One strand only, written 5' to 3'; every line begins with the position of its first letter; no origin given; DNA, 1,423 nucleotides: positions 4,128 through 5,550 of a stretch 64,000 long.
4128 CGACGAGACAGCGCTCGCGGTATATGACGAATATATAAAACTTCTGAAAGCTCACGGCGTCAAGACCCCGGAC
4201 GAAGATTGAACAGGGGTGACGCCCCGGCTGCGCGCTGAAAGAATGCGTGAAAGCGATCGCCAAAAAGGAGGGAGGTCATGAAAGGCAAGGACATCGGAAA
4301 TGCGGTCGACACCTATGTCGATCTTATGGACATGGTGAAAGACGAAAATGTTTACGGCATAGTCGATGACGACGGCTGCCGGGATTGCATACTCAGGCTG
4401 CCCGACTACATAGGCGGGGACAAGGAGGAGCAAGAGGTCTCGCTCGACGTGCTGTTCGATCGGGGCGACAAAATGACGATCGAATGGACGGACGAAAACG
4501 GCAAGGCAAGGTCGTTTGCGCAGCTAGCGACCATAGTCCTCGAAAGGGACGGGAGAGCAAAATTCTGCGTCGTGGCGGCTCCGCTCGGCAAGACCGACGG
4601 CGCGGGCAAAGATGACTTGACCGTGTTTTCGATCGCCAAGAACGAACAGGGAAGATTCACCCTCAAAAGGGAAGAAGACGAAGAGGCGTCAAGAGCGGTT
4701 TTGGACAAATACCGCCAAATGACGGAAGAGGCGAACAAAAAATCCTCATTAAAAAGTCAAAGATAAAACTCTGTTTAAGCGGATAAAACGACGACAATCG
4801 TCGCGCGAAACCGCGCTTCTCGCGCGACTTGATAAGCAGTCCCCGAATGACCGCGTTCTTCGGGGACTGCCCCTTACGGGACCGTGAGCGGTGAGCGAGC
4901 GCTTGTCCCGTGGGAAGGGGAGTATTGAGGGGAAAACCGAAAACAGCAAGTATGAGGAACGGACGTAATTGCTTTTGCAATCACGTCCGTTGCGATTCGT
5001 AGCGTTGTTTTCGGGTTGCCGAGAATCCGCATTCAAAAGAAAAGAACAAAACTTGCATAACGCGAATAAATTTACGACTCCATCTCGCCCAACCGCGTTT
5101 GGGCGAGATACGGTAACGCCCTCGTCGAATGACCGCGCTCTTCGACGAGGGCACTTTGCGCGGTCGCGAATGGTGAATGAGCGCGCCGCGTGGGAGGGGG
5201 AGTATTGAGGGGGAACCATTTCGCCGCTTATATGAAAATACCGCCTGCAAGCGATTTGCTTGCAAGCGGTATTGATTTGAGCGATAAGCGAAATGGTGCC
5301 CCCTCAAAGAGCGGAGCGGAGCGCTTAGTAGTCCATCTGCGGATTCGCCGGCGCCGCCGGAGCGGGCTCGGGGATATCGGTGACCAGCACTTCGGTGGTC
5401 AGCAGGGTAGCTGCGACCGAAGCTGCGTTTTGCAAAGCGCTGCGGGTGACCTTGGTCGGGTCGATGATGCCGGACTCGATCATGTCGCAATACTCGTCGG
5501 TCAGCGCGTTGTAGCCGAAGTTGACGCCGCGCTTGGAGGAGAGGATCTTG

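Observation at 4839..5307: Two ~100-nt elements with conserved loops and covarying stems: candidate structured sRNA family in a 550-bp ORF-free convergent gap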

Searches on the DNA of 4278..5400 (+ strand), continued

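Call 69: search_dna_similar(query=window:4770-5325:+, collection=phages, mode=distant, max_rows=8)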
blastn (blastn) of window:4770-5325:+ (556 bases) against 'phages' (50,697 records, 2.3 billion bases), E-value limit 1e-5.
No match.

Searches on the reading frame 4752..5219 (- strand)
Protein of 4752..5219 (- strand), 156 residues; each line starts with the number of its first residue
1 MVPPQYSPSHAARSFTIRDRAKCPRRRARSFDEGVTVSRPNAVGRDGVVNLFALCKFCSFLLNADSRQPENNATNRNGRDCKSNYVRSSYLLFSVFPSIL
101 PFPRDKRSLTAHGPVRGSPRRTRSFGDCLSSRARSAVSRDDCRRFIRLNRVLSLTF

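Call 74: search_protein_families(library=pfam, proteins=[window:4752-5219:-], max_evalue=0.01)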
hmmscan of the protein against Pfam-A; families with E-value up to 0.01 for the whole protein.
window:4752-5219:- (156 aa): 0 families
